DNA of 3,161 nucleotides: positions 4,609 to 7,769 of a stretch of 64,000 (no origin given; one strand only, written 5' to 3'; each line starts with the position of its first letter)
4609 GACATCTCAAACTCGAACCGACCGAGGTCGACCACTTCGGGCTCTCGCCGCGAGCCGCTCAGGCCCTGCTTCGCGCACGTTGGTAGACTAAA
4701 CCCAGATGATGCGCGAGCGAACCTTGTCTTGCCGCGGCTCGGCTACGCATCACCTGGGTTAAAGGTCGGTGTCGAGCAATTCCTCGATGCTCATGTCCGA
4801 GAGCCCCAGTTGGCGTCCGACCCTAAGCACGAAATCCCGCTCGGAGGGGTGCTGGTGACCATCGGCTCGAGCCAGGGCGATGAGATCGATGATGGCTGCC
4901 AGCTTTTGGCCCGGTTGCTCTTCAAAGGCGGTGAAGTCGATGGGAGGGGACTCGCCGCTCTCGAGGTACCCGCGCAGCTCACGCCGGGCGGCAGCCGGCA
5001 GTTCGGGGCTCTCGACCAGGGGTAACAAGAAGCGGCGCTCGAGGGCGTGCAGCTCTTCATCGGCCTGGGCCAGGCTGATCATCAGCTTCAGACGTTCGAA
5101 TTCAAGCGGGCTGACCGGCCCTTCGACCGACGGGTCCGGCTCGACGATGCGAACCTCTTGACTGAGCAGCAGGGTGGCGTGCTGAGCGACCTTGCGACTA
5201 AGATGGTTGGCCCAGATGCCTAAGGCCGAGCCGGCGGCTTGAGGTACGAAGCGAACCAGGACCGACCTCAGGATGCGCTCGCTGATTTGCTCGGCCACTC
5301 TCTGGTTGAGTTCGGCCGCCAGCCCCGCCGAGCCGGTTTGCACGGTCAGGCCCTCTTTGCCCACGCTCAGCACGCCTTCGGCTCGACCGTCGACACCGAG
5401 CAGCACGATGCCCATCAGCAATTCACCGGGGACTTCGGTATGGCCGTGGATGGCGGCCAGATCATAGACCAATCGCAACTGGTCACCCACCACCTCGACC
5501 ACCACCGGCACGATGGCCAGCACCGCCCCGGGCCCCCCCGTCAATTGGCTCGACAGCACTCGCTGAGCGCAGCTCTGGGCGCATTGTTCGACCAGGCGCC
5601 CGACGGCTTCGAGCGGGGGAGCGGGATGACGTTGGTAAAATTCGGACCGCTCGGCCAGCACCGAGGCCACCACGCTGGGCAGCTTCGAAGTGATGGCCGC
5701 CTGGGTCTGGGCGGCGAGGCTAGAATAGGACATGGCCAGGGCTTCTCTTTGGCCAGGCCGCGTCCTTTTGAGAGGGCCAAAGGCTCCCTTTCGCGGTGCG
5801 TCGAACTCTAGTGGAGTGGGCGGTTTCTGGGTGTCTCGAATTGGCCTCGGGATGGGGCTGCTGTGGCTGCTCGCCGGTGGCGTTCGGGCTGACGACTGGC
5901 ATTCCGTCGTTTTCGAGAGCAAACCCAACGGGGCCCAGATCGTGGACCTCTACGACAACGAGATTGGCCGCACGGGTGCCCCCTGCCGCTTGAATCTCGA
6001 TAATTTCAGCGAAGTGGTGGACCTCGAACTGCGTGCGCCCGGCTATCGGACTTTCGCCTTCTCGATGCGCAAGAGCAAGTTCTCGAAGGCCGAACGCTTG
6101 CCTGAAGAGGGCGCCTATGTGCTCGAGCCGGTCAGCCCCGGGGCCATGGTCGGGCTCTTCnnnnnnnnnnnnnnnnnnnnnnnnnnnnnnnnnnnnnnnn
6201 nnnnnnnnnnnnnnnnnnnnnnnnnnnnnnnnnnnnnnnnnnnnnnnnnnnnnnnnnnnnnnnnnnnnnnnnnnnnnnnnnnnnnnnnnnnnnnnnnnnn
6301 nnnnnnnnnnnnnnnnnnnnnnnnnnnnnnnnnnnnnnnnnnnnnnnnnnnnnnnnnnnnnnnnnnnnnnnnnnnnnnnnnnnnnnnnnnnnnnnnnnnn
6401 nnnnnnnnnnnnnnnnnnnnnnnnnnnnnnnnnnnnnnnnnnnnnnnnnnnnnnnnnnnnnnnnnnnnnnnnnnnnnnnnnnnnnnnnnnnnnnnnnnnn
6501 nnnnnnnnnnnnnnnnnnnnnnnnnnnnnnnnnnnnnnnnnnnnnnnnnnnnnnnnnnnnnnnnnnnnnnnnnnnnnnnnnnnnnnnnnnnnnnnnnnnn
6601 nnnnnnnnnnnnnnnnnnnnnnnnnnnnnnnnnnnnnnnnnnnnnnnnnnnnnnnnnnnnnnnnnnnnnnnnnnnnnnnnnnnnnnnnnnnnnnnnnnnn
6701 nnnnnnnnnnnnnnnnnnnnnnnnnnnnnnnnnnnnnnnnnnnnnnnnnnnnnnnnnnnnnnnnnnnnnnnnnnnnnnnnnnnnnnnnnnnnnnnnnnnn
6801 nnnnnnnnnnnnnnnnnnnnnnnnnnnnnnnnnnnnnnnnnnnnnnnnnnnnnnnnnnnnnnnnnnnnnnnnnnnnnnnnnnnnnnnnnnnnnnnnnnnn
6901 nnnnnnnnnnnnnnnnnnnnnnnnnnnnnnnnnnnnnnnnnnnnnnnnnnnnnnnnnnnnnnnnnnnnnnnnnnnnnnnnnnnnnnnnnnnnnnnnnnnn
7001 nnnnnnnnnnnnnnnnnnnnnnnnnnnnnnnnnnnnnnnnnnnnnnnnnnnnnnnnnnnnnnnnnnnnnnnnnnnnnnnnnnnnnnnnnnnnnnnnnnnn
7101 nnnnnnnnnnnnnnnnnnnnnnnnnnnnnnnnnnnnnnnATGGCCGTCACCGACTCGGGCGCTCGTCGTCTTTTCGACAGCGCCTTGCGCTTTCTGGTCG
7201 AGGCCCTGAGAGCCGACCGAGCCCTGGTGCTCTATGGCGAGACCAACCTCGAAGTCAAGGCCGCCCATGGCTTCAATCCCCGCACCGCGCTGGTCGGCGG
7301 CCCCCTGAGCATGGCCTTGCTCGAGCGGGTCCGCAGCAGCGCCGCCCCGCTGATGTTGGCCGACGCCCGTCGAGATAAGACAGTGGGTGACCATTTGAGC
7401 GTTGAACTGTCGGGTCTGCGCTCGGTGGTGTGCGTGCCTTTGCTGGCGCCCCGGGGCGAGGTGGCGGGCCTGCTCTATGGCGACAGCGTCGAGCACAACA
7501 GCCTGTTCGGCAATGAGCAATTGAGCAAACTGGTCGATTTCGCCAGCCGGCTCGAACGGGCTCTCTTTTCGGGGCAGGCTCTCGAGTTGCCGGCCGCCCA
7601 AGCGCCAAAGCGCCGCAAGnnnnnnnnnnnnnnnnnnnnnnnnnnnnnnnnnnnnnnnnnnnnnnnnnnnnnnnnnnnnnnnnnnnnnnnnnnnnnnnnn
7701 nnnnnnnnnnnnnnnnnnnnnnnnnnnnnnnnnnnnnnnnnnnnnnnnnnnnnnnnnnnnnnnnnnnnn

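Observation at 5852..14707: Coupled operon: receptor Ser/Thr kinase - GAF::GspF platform - PilX-like - two pseudopilins - giant EF-hand hydrolase, with no ATPase, secretin or prepilin peptidase in cis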

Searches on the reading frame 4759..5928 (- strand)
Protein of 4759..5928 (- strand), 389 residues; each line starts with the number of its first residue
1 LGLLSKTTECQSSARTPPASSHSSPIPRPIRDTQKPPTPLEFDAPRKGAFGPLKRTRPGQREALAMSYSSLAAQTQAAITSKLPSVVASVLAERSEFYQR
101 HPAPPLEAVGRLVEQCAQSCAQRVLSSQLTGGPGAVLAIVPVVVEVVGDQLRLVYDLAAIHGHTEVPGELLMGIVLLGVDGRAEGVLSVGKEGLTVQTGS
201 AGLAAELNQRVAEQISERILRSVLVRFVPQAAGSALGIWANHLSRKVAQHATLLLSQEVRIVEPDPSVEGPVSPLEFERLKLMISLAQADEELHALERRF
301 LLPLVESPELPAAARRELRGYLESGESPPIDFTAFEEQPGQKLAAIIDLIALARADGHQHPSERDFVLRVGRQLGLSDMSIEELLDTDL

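Call 8: search_protein_families(library=pfam, proteins=[window:4759-5928:-], max_evalue=0.01)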
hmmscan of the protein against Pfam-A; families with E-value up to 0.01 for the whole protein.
window:4759-5928:- (389 aa): 1 family
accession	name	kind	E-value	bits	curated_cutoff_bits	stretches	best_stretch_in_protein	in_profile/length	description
PF05099.18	TerB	-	2e-09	38.2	24.4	1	282-381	7-113/118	Tellurite resistance protein TerB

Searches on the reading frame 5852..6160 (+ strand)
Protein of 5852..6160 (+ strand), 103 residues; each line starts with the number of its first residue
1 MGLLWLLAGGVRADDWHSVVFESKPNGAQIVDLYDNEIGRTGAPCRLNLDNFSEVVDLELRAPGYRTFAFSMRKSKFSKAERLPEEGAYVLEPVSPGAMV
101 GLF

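Call 102: search_protein_families(library=pfam, alignment_id=A10, max_evalue=10)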
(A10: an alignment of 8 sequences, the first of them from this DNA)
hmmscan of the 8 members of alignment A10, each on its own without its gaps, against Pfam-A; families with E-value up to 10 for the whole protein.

A. member 1, seq(103 aa): 0 families

B. families by the number of members that match (of 8 scanned): 2 families
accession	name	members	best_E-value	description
PF08308.17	PEGA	2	0.011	PEGA domain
PF05986.19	ADAMTS_spacer1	1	0.013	ADAM-TS Spacer 1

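Call 103: search_solved_structures(query=A10, max_evalue=10)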
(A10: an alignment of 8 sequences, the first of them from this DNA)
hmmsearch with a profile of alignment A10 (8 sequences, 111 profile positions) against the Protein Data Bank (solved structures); distinct sequences matched with E-value up to 10: 0.

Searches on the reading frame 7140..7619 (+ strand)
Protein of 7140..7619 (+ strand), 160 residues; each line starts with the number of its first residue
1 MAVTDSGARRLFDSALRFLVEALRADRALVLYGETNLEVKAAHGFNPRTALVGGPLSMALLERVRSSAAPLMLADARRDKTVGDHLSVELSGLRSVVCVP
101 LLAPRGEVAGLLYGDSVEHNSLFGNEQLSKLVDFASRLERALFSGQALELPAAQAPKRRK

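Call 36: find_related_loci(query=A4, collection=genome_contigs, flank=10000)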
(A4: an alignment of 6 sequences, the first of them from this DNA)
Query A4 (160 aa) in genome_contigs; peptide patterns used: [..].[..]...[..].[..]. (x = any residue, [..] = any of these).
30 stretches matched a pattern; 15 encode a relative of the query (tblastn E <= 1e-3); 15 distinct loci.
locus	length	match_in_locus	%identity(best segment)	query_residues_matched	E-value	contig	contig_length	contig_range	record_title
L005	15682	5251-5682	41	3-143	3e-27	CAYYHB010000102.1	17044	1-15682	MAG TPA_asm: uncultured Burkholderiales bacterium isolate SRP329715_co1_347 genome assembly, contig: NODE_4986_length_17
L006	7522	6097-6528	39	3-143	2e-24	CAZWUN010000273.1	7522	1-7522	MAG TPA_asm: uncultured Burkholderiales bacterium isolate SRP329715_co1_362 genome assembly, contig: NODE_15139_length_7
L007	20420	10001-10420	38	3-143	1e-21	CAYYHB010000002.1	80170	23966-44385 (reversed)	MAG TPA_asm: uncultured Burkholderiales bacterium isolate SRP329715_co1_347 genome assembly, contig: NODE_343_length_801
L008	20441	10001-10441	36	3-153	2e-19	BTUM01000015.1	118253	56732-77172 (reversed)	MAG: Candidatus Xenobia bacterium AMX-MBFR-33 DNA, sequence015, whole genome shotgun sequence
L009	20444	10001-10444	35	2-153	9e-19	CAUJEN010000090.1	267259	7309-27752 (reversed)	MAG: Candidatus Eremiobacteraeota bacterium isolate KLAP168 genome assembly, contig: KLAP168_427631, whole genome shotgu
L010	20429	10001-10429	35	3-144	1e-16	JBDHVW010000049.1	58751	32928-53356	MAG: Vulcanimicrobiota bacterium isolate AS-MICRO-3CA.307 NODE_1817_length_58751_cov_4.766638, whole genome shotgun sequ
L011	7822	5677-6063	35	25-152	7e-13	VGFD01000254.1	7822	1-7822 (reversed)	MAG: Armatimonadetes bacterium isolate M_DeepCast_50m_m2_086 M_DeepCast_50m_m2_086_Ga0194121_10017117, whole genome shot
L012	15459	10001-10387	31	12-136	1e-11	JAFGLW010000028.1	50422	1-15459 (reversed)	MAG: candidate division CSSED10-310 bacterium isolate Zod_Metabat.419 k87_13110869, whole genome shotgun sequence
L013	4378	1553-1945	32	17-144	1e-10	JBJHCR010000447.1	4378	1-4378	MAG: Vulcanimicrobiota bacterium isolate SF2967_J5348.metabat_sens.001 NODE_21574_length_4378_cov_1.380852, whole genome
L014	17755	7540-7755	39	56-128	7e-10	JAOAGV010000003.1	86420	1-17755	MAG: Candidatus Sumerlaeia bacterium isolate SKW40 NODE_3_length_86420_cov_3.601311, whole genome shotgun sequence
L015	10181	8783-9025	40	56-137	5e-10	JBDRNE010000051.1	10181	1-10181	MAG: Candidatus Omnitrophota bacterium isolate MEGAHIT-group-1.87 k141_11697593, whole genome shotgun sequence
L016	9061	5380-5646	32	57-146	3e-9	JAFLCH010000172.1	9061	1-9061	MAG: Anaerolineae bacterium isolate UWPOB_ANAER3 gnl_X_NABDBLHI_172, whole genome shotgun sequence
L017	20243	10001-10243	38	56-137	4e-9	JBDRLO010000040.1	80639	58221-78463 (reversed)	MAG: Candidatus Omnitrophota bacterium isolate MEGAHIT-group-1.781 k141_13611341, whole genome shotgun sequence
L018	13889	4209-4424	36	56-128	6e-9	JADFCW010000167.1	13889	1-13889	MAG: Candidatus Sumerlaeota bacterium isolate DG2.163 NODE_129_length_13889_cov_2.442350, whole genome shotgun sequence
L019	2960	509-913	30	11-142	1e-7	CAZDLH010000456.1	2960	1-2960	MAG TPA_asm: uncultured Burkholderiales bacterium isolate SRP220891_co3_11 genome assembly, contig: NODE_84984_length_29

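Call 47: search_protein_families(library=pfam, proteins=[L007:7349-8656:+, L005:7764-9446:-, L010:12511-14139:-, L005:7183-7767:+, L009:11927-12592:+, L014:6898-8823:+, L012:9908-11221:+, L016:4954-6696:+], max_evalue=0.01)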
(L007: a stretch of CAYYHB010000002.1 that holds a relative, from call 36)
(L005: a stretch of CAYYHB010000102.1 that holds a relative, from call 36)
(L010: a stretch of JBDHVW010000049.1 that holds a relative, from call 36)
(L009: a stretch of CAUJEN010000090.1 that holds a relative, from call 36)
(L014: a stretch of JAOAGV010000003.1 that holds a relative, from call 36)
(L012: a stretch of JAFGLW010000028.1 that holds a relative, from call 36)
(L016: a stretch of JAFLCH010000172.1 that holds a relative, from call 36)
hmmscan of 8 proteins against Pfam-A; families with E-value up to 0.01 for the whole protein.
L007:7349-8656:+ (435 aa): 2 families
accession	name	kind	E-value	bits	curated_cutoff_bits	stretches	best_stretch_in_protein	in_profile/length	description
PF01551.29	Peptidase_M23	-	6.4e-10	39.5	28.7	1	123-191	3-72/96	Peptidase family M23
PF16533.10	SOAR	-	0.00042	20.6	25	1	281-358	19-97/101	STIM1 Orai1-activating region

L005:7764-9446:- (560 aa): 1 family
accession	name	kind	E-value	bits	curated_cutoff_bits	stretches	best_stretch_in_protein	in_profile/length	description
PF03961.19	FapA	-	9.3e-06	25.9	31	1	267-370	13-112/272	Flagellar Assembly Protein A beta solenoid domain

L010:12511-14139:- (542 aa): 0 families

L005:7183-7767:+ (194 aa): 0 families

L009:11927-12592:+ (221 aa): 1 family
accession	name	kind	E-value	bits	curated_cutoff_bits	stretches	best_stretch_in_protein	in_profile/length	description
PF11773.13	ComGE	-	0.0038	17.5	25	1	23-75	2-54/82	Competence system putative prepilin ComGE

L014:6898-8823:+ (641 aa): 13 families
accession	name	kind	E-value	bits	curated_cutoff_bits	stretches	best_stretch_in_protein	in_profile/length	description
PF00158.32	Sigma54_activat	-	3.6e-71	238.7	20.2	1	327-493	2-168/168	Sigma-54 interaction domain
PF25601.1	AAA_lid_14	-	1.3e-24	86.3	27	1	498-575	1-78/87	AAA+ ATPase lid domain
PF00498.31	FHA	-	3.5e-19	69.4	20.7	1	24-86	2-67/67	FHA domain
PF14532.12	Sigma54_activ_2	-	1.1e-18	68.3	25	1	331-497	5-138/138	Sigma-54 interaction domain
PF16697.10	Yop-YscD_cpl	-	5.1e-17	62.4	33.2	1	6-94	2-92/94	Inner membrane component of T3SS, cytoplasmic domain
PF02954.25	HTH_8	-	2.9e-14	52.9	22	1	595-636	1-42/42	Bacterial regulatory protein, Fis family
PF01590.32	GAF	-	7.5e-13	49.6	22.4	1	166-297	5-130/133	GAF domain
PF13185.12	GAF_2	-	2.3e-09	38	28.6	1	208-297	45-132/136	GAF domain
PF07728.20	AAA_5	-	1.5e-08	35.2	22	1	350-469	2-124/139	AAA domain (dynein-related subfamily)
PF13492.12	GAF_3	-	0.00017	22.4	27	1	245-298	80-125/129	GAF domain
PF00004.35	AAA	-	0.00027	21.8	21.2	1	351-484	2-128/131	ATPase family associated with various cellular activities (AAA)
PF13384.12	HTH_23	-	0.0023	18.2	24.6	1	596-630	2-35/50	Homeodomain-like domain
PF07724.20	AAA_2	-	0.009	16.5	27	0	348-475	4-132/166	AAA domain (Cdc48 subfamily)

L012:9908-11221:+ (437 aa): 6 families
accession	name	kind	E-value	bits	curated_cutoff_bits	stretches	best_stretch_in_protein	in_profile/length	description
PF02518.31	HATPase_c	-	3.4e-20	73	26.4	1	318-429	1-110/111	Histidine kinase-, DNA gyrase B-, and HSP90-like ATPase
PF13185.12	GAF_2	-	6.2e-20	72.2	28.6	1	30-167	2-136/136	GAF domain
PF01590.32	GAF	-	3.7e-18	66.8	22.4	1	31-166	1-133/133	GAF domain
PF13492.12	GAF_3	-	5.8e-17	62.7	27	1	31-168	1-129/129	GAF domain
PF00512.31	HisKA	-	1.3e-11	44.8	26.9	1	206-273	2-66/66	His Kinase A (phospho-acceptor) domain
PF11849.14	DUF3369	-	0.0033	18.2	27.2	1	16-175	21-168/168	Domain of unknown function (DUF3369)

L016:4954-6696:+ (580 aa): 9 families
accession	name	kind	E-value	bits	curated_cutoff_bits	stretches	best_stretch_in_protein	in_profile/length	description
PF01590.32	GAF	-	3.2e-20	73.5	22.4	1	90-227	1-133/133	GAF domain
PF13185.12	GAF_2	-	1.1e-17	64.9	28.6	1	88-228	1-136/136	GAF domain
PF00211.25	Guanylate_cyc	-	1.8e-14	54.2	21.9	1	393-572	8-177/183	Adenylate and Guanylate cyclase catalytic domain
PF08448.16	PAS_4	-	2.7e-12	47.3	23.1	1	256-359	3-110/110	PAS fold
PF13492.12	GAF_3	-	2.3e-07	31.7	27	1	90-229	1-129/129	GAF domain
PF13426.13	PAS_9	-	1.5e-06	28.9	27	1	260-356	3-103/103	PAS domain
PF13596.12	PAS_10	-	1.8e-06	29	22.1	1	252-355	3-106/106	PAS domain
PF00989.32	PAS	-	5.4e-06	26.8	22.6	1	253-353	6-112/113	PAS fold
PF11849.14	DUF3369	-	0.0078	16.9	27.2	0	192-234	127-166/168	Domain of unknown function (DUF3369)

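Call 48: find_related_loci(query=A4, collection=metagenome_contigs, flank=10000)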
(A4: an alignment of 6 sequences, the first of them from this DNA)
Query A4 (160 aa) in metagenome_contigs; peptide patterns used: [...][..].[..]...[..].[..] (x = any residue, [..] = any of these).
70 stretches matched a pattern; 8 encode a relative of the query (tblastn E <= 1e-3); 8 distinct loci.
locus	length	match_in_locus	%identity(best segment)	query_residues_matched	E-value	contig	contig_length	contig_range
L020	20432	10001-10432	41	3-143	1e-27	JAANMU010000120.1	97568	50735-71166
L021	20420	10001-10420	38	3-143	4e-22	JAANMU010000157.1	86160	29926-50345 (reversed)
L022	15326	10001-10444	35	2-153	4e-19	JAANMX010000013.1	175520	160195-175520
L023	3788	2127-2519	33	10-138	4e-17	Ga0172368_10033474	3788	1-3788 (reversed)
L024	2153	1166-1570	33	10-142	2e-16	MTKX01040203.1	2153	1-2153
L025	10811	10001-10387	35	25-152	3e-13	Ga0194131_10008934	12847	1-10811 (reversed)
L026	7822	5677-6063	35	25-152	3e-13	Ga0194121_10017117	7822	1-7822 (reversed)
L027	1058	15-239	37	67-142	7e-10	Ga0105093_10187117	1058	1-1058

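Call 66: search_solved_structures(query=A3, max_evalue=0.01)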
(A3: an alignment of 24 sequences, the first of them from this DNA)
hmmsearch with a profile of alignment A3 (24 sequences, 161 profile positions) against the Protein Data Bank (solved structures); distinct sequences matched with E-value up to 0.01: 10.
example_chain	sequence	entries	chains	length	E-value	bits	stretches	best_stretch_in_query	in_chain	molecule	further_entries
3lfv_A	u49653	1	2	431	1e-08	38.1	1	62-120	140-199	cGMP-specific 3',5'-cyclic phosphodiesterase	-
3mf0_A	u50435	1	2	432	1.1e-08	38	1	62-120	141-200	cGMP-specific 3',5'-cyclic phosphodiesterase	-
9lss_A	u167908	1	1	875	5.8e-08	35.6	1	62-119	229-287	cGMP-specific 3',5'-cyclic phosphodiesterase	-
3bjc_A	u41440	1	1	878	5.9e-08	35.6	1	62-119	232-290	cGMP-specific 3',5'-cyclic phosphodiesterase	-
3ibj_A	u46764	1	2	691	7e-06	28.9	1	13-139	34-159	cGMP-dependent 3',5'-cyclic phosphodiesterase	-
9lrn_A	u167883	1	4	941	1.5e-05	27.8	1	13-139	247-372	cGMP-dependent 3',5'-cyclic phosphodiesterase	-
1mc0_A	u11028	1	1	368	5.7e-05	25.9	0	14-137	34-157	3',5'-cyclic nucleotide phosphodiesterase 2A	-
2k31_A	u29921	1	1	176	9.7e-05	25.2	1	62-133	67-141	Phosphodiesterase 5A, cGMP-specific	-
3mmh_A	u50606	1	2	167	0.0031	20.2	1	63-149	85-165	Methionine-R-sulfoxide reductase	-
4mcw_A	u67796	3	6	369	0.0042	19.8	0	21-135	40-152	Metal dependent phosphohydrolase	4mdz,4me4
